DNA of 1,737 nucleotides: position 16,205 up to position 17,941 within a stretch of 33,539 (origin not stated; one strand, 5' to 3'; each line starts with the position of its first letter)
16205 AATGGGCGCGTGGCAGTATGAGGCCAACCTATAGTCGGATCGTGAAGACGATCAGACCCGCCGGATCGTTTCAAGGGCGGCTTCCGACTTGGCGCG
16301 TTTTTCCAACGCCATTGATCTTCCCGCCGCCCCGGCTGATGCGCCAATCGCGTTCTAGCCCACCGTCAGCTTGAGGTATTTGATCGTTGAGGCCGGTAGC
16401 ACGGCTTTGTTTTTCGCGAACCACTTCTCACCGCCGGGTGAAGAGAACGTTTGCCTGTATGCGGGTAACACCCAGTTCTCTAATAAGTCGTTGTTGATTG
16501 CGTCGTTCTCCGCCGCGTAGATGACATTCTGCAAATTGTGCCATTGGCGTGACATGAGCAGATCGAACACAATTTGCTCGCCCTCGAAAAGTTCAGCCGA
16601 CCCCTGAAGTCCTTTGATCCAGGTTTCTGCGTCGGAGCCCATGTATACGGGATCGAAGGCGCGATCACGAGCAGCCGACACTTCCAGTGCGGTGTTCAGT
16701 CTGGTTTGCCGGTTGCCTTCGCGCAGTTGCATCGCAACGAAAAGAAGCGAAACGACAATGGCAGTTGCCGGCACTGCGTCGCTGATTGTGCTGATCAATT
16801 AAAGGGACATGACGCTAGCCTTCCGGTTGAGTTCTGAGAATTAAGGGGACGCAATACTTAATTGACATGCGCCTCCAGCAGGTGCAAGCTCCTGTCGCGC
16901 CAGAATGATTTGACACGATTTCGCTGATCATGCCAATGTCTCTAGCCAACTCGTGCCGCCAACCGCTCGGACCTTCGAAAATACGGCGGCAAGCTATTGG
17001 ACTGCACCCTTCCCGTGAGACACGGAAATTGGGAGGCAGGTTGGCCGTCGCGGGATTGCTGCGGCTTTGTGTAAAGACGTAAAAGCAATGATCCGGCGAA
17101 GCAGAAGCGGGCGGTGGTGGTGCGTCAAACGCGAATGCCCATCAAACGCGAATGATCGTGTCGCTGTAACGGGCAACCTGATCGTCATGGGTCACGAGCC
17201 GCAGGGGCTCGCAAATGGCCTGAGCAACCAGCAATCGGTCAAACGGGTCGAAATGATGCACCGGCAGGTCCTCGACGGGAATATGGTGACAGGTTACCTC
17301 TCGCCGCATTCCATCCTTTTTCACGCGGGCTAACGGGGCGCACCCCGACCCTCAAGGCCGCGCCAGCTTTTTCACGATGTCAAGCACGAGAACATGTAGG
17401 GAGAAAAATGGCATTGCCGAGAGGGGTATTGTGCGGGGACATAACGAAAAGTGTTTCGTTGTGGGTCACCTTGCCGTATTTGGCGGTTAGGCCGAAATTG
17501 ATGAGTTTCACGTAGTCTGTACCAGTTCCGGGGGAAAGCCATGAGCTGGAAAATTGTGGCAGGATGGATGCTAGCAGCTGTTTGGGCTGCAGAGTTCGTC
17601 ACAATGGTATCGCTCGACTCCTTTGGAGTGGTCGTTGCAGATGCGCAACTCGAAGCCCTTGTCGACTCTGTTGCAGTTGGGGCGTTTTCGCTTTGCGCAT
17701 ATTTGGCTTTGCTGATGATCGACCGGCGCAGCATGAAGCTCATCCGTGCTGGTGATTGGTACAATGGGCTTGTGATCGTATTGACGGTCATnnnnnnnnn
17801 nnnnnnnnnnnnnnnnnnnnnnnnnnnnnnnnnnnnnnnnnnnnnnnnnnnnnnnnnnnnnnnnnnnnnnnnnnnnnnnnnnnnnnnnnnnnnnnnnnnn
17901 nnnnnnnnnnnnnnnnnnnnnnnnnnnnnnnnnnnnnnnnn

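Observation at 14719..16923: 86-nt inverted arms (72/86 identical) serve as a common 5' leader for two convergent, unrelated genes, with hairpins preserved by compensatory changes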

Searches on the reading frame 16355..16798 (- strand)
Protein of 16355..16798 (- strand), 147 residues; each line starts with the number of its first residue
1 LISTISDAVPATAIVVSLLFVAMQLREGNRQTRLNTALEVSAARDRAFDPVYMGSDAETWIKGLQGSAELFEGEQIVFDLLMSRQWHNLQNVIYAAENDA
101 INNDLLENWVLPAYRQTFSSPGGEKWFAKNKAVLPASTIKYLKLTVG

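Call 9: search_protein_families(library=pfam, proteins=[window:16355-16798:-], max_evalue=0.01)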
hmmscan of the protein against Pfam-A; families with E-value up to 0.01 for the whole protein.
window:16355-16798:- (147 aa): 0 families

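Call 10: search_protein_families(library=ncbifam, proteins=[window:16355-16798:-], max_evalue=0.01)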
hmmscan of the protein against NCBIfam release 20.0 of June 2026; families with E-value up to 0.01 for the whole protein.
window:16355-16798:- (147 aa): 0 families

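Call 14: find_encoding_contigs(protein=window:16355-16798:-, flank=10000, max_places=10)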
Protein window:16355-16798:- (147 aa): no gene with exactly this product is on record in the collection.

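Call 15: find_homologous_proteins(query=window:16355-16798:-, max_evalue=0.001)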
Query window:16355-16798:- (147 aa): 2 proteins with E <= 0.001 among 16 candidates.
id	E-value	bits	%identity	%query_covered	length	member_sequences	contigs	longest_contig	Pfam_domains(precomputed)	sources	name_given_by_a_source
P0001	4.9e-77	274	100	85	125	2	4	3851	-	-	-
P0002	2.1e-57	211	68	97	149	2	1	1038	-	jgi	jgi:hypothetical protein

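Call 16: find_encoding_contigs(protein=P0001, flank=10000, max_places=10)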
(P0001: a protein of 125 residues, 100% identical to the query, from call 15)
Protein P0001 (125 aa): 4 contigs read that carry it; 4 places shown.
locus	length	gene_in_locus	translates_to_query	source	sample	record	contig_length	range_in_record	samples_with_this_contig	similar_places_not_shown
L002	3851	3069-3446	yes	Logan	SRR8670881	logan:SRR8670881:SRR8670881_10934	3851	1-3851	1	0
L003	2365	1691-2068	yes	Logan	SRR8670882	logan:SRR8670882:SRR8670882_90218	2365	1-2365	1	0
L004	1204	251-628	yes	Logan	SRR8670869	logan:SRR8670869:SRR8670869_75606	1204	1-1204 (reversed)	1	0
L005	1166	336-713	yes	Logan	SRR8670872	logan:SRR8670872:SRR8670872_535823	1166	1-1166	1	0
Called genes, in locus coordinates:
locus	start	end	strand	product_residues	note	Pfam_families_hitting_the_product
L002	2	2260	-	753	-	?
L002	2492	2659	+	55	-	-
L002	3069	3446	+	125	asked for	-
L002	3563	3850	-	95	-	?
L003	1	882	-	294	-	?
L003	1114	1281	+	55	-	-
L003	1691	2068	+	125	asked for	-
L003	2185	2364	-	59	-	?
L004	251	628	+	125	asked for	-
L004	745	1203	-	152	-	?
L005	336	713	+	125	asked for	-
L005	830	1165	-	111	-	?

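Call 17: find_encoding_contigs(protein=P0002, flank=10000, max_places=10)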
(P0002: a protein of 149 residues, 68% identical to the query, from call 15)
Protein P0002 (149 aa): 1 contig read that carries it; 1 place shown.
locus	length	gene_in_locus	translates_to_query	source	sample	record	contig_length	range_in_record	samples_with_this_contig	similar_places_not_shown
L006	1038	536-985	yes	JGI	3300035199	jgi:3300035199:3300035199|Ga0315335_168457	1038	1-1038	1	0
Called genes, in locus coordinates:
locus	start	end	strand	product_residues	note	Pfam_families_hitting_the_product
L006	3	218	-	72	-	?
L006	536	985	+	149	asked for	-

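Call 34: find_homologous_proteins(query=A4, max_evalue=0.001)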
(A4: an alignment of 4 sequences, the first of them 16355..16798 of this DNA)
Query A4 (4 sequences) (147 aa, profile of the alignment): 148 proteins with E <= 0.001 among 6163 candidates; the best 120 are listed.
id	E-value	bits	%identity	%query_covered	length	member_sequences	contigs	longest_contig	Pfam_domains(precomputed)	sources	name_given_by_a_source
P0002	4.6e-71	256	68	97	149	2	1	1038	-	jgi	jgi:hypothetical protein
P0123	7.9e-66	239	29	85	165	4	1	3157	-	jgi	-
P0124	1.1e-65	238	28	85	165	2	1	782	-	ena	-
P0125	5.1e-64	233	27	85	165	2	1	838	-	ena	-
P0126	9.2e-64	232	28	85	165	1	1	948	-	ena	-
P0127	9.3e-64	232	28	85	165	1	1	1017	-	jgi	jgi:hypothetical protein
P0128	5.0e-63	229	26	93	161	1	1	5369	-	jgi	jgi:hypothetical protein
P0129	1.0e-61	225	27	84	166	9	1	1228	-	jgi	jgi:hypothetical protein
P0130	2.2e-61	224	27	88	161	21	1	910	-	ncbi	-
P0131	4.3e-61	223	27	84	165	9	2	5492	-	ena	-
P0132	5.9e-61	223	27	85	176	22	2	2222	-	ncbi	-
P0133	1.8e-60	221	30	86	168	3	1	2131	-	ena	-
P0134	2.8e-60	221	25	100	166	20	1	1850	-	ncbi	-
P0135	1.3e-59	218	29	81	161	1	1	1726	-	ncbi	-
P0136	3.7e-59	217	29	84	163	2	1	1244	-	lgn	-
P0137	1.1e-58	215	25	88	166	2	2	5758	-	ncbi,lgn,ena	-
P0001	8.1e-58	213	100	85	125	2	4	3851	-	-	-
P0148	1.8e-54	202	26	84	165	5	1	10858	-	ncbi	ncbi:MAG: hypothetical protein ACI9ON_002425 [Limisphaerales bacterium]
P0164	4.6e-37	145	29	85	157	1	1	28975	-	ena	-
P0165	9.2e-36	141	32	85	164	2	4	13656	-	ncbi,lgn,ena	-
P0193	2.4e-11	62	31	94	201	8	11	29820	-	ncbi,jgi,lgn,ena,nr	ncbi:MAG TPA: hypothetical protein PLN33_14205 [Hyphomonadaceae bacterium]|nr:hypothetical protein [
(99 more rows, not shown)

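Call 35: find_encoding_contigs(protein=P0128, flank=3500, max_places=3)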
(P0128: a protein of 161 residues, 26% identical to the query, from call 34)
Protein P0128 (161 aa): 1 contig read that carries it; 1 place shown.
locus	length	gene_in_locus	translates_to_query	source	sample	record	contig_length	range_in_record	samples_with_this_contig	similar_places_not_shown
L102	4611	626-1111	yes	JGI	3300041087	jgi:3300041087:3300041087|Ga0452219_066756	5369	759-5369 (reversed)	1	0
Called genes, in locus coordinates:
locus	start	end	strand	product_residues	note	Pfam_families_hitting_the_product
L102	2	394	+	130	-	?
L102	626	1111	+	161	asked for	-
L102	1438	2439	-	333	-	PF08240:ADH_N, PF16912:Glu_dehyd_C (faint), PF00107:ADH_zinc_N, PF13602:ADH_zinc_N_2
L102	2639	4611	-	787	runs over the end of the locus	PF02515:CoA_transf_3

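Call 36: find_encoding_contigs(protein=P0131, flank=3500, max_places=3)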
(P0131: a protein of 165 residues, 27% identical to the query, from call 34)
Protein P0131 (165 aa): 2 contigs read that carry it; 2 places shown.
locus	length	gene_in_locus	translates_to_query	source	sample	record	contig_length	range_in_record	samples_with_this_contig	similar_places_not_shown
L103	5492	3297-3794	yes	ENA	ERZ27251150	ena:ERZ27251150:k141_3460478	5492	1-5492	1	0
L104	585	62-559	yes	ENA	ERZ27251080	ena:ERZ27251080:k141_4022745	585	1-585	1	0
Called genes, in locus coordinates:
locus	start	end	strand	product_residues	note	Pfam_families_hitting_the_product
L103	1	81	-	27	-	?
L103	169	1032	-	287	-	PF02517:Rce1-like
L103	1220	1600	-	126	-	-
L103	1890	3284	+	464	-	PF01565:FAD_binding_4, PF08031:BBE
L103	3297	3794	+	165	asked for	-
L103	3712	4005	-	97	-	-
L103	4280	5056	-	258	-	-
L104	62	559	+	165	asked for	-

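Call 37: find_encoding_contigs(protein=P0148, flank=3500, max_places=3)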
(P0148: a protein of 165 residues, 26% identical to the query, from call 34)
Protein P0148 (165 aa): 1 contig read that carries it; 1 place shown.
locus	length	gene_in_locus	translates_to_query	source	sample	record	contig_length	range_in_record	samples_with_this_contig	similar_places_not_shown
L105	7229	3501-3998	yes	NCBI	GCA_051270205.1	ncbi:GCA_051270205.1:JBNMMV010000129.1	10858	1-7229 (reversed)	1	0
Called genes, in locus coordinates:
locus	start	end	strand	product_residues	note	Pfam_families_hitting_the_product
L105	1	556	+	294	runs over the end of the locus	PF00924:MS_channel_2nd, PF21082:MS_channel_3rd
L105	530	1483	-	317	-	PF01544:CorA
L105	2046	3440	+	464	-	PF01565:FAD_binding_4, PF08031:BBE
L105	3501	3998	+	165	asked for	-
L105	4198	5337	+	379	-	PF00144:Beta-lactamase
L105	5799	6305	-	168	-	-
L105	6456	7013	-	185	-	PF13428:TPR_14 (faint), PF13371:TPR_9 (faint), PF14559:TPR_19 (faint), PF13431:TPR_17 (faint), PF00515:TPR_1 (faint), PF07719:TPR_2 (faint), PF13432:TPR_16 (weak)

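Call 38: find_encoding_contigs(protein=P0164, flank=3500, max_places=3)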
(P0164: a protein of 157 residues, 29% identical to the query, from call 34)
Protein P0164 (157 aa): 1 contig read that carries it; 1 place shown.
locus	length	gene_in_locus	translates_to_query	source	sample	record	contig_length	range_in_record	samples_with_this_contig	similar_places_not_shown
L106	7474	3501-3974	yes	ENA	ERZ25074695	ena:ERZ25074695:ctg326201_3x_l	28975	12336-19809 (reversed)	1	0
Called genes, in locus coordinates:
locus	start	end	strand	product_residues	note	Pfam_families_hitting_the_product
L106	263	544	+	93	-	PF01381:HTH_3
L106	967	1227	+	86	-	PF12844:HTH_19 (weak), PF13560:HTH_31, PF01381:HTH_3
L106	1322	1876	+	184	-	-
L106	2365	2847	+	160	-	-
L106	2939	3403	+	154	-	-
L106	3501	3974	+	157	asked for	-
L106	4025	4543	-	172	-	PF13671:AAA_33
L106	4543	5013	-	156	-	PF13302:Acetyltransf_3, PF00583:Acetyltransf_1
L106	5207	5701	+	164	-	-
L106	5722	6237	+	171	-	-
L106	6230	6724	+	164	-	PF01230:HIT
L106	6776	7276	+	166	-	PF13238:AAA_18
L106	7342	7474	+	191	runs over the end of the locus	-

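Call 57: find_encoding_contigs(protein=P0137, flank=3000, max_places=2)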
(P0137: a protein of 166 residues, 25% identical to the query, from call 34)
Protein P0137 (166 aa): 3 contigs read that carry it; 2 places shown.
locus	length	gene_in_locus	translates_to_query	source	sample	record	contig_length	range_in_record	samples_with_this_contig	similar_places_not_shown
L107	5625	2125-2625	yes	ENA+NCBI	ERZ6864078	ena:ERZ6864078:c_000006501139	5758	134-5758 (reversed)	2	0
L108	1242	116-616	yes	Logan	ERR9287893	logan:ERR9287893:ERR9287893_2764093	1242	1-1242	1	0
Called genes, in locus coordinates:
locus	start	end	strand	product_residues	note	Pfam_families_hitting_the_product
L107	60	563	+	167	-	-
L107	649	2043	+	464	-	PF01565:FAD_binding_4, PF08031:BBE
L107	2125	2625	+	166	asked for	-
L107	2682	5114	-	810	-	PF02515:CoA_transf_3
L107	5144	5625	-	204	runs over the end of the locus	?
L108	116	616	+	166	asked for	-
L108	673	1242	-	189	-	?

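Call 58: find_encoding_contigs(protein=P0165, flank=3000, max_places=2)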
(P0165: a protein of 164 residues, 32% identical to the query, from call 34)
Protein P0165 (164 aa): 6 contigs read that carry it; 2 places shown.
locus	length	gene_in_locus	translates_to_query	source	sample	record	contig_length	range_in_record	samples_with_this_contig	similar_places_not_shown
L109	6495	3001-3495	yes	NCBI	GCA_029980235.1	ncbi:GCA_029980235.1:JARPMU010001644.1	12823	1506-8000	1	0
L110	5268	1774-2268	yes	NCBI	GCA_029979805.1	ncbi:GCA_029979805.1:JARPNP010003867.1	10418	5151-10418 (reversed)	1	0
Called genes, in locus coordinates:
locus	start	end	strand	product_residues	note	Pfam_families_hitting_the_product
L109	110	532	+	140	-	-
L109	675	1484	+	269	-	PF00106:adh_short, PF01370:Epimerase, PF05368:NmrA (weak), PF08659:KR, PF13460:NAD_binding_10, PF13561:adh_short_C2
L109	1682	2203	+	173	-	-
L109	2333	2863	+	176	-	-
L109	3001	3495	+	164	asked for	-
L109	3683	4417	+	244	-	PF13472:Lipase_GDSL_2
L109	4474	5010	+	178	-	PF06210:DUF1003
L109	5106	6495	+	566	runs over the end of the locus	PF02690:Na_Pi_cotrans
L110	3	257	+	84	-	?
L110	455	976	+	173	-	-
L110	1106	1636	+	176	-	-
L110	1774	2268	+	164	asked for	-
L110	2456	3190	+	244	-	PF13472:Lipase_GDSL_2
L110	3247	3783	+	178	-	PF06210:DUF1003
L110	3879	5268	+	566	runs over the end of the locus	PF02690:Na_Pi_cotrans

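Call 59: find_encoding_contigs(protein=P0193, flank=3000, max_places=2)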
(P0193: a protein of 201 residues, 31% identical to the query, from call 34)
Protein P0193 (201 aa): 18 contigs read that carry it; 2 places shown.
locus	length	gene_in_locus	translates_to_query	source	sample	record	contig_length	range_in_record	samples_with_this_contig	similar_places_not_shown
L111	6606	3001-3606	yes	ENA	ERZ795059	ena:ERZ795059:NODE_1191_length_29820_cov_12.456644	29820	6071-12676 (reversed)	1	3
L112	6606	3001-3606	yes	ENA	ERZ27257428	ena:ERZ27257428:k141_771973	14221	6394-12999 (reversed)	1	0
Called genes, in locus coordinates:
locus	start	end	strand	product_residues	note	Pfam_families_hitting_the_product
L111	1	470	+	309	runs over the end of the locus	PF04168:Alpha-E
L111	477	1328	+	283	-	PF08379:Bact_transglu_N, PF01841:Transglut_core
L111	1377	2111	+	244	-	PF00227:Proteasome (weak)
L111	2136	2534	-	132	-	PF04828:GFA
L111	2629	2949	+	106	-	-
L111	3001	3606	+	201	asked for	-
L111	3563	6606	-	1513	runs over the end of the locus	PF00310:GATase_2, PF04898:Glu_syn_central, PF01645:Glu_synthase, PF01493:GXGXG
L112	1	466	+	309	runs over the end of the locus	PF04168:Alpha-E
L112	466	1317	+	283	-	PF08379:Bact_transglu_N, PF01841:Transglut_core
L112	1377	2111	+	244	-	PF00227:Proteasome (weak)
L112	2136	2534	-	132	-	PF04828:GFA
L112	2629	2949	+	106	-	-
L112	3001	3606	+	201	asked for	-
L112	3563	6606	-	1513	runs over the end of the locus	PF00310:GATase_2, PF04898:Glu_syn_central, PF01645:Glu_synthase, PF01493:GXGXG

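Call 83: predict_structure(alignment_id=A7)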
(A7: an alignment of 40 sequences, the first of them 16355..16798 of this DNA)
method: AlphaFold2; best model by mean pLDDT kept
length: 147 residues; sequences in the alignment: 40
mean_pLDDT: 88.9   pTM: 0.75
mean pLDDT of the five models: 88.9, 88.6, 86.6, 86.5, 84.9
residues with pLDDT >= 90: 79; 70-90: 64; 50-70: 3; < 50: 1
segments of 3 or more residues with pLDDT < 50: none
pLDDT, mean of each block of 10 residues (from residue 1): 79 95 90 83 85 88 90 96 94 90 88 94 95 90 70
secondary structure, 60 per line:
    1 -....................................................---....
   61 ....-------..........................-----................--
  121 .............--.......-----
elements in order: H2-53 H57-64 H72-97 H103-118 H121-133 H136-142

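Call 85: fold_search(model_id=the predicted structure, library=pdb)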
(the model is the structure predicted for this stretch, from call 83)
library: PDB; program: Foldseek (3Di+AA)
matches with E <= 10: 39; with E <= 0.001: 0
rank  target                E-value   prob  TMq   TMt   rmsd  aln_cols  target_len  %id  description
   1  7dz9_C                2.4e+00  0.15  0.25  0.21   9.9       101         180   10  MbnABC complex (released 2022-03-16)
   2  1o3x                  3.0e+00  0.25  0.36  0.42   5.9       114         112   13  Crystal structure of human GGA1 GAT domain (released 2003-05-20)
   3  6m6w_B                3.5e+00  0.09  0.27  0.29   9.6       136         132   10  Crystal structure the toxin-antitoxin MntA-HpeT mutant-Y104A (released 2020-09-30)
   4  7xdd_A                3.7e+00  0.14  0.35  0.12   9.7       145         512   14  Cryo-EM structure of EDS1 and PAD4 (released 2022-07-13)
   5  6m6w_G                3.7e+00  0.08  0.26  0.28   9.7       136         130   10  Crystal structure the toxin-antitoxin MntA-HpeT mutant-Y104A (released 2020-09-30)
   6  2odm_B                4.1e+00  0.33  0.36  0.59   6.8       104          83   10  Crystal structure of S. aureus YlaN, an essential leucine rich protein involved in the control of cell shape (released 2007-06-05)
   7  4oyd_B                4.1e+00  0.05  0.19  0.23  14.2       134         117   11  Crystal structure of a computationally designed inhibitor of an Epstein-Barr viral Bcl-2 protein (released 2014-07-09)
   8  5yep_C                4.3e+00  0.06  0.21  0.23  11.5       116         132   12  Crystal structure of SO_3166-SO_3165 from Shewanella oneidensis (released 2018-03-28)
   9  8zwa_B                4.6e+00  0.28  0.50  0.16   5.6       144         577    8  HopBY induced At EDS1-PAD4-ADR1 heterotrimer (released 2024-11-06)
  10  7xdd_B                4.6e+00  0.23  0.45  0.14   5.8       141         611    8  Cryo-EM structure of EDS1 and PAD4 (released 2022-07-13)
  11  7xey_A                5.1e+00  0.21  0.44  0.14   5.7       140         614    8  EDS1-PAD4 complexed with pRib-ADP (released 2022-07-13)
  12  7bxo_G                5.1e+00  0.07  0.24  0.26  11.7       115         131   11  Crystal structure of the toxin-antitoxin with AMP-PNP (released 2020-09-30)
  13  8zw9_B                5.4e+00  0.20  0.45  0.14   5.8       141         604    8  RPS4-TIR induced At EDS1-PAD4-ADR1 heterotrimer (released 2024-11-06)
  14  4iwb_A                5.4e+00  0.06  0.27  0.25  13.9       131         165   11  Novel Fold of FliC/FliS Fusion Protein (released 2013-12-11)
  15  9jbn_A                5.7e+00  0.15  0.42  0.13   6.1       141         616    8  Cryo-EM structure of the Arabidopsis EDS1-PAD4-ADR1 immune complex in the presence of pRib-AMP (released 2025-09-03)
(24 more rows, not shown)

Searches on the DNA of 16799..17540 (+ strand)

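Call 44: search_dna_similar(query=window:16799-17540:+, collection=plasmids, mode=distant, max_evalue=0.01, max_rows=15)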
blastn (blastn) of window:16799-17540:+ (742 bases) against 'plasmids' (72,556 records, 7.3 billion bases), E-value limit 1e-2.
Records with a match: 10; places in all: 10; records where one place covers at least 80% of the query: 0.
Best place of each record, by identity: 80-90% 9; 60-80% 1.
By first word of the organism name: Burkholderia 8; Sulfuricystis 1; Paraburkholderia 1.
By predicted mobility (MOB-suite, as given by PLSDB): non-mobilizable 4; mobilizable 3; conjugative 3.
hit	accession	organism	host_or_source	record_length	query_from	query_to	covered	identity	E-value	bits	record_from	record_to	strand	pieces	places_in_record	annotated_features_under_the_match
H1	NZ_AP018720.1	Sulfuricystis multivorans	-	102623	353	480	17%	76.9%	1e-16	95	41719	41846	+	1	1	type II toxin-antitoxin system VapC family toxin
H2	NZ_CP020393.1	Burkholderia vietnamiensis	Environment,oryza sativa, rhizosphere ...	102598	393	452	8%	80.0%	1e-4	55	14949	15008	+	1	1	type II toxin-antitoxin system VapC family toxin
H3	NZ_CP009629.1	Burkholderia vietnamiensis LMG 10929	Oryza sativa, rhizosphere soil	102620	393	452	8%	80.0%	1e-4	55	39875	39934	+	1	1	type II toxin-antitoxin system VapC family toxin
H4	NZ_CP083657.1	Burkholderia vietnamiensis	-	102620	393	452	8%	80.0%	1e-4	55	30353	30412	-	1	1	type II toxin-antitoxin system VapC family toxin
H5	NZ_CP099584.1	Burkholderia glumae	Oryza sativa,rice panicle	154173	393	452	8%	80.0%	1e-4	55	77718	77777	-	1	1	type II toxin-antitoxin system VapC family toxin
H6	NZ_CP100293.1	Burkholderia glumae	cell culture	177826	393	452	8%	80.0%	1e-4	55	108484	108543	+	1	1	type II toxin-antitoxin system VapC family toxin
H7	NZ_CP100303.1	Burkholderia glumae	cell culture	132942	393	452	8%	80.0%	1e-4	55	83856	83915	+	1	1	type II toxin-antitoxin system VapC family toxin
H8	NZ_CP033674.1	Burkholderia glumae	bacterial cell,diseased rice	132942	393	452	8%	80.0%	1e-4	55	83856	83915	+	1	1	type II toxin-antitoxin system VapC family toxin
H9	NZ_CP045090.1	Burkholderia glumae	rice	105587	393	452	8%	80.0%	1e-4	55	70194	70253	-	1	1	type II toxin-antitoxin system VapC family toxin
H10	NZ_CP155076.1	Paraburkholderia sp. PREW-6R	single cell,Phlox subulata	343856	399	452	7%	81.5%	4e-4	54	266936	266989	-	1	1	type II toxin-antitoxin system VapC family toxin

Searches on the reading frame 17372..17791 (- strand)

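Call 9: search_protein_families(library=pfam, proteins=[window:17372-17791:-], max_evalue=0.01)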
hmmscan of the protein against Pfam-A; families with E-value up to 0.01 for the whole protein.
window:17372-17791:- (139 aa): 1 family
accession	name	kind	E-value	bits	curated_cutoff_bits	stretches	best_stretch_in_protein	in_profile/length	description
PF21827.1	New_glue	-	0.00051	20.2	31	1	28-74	18-61/94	New glue protein family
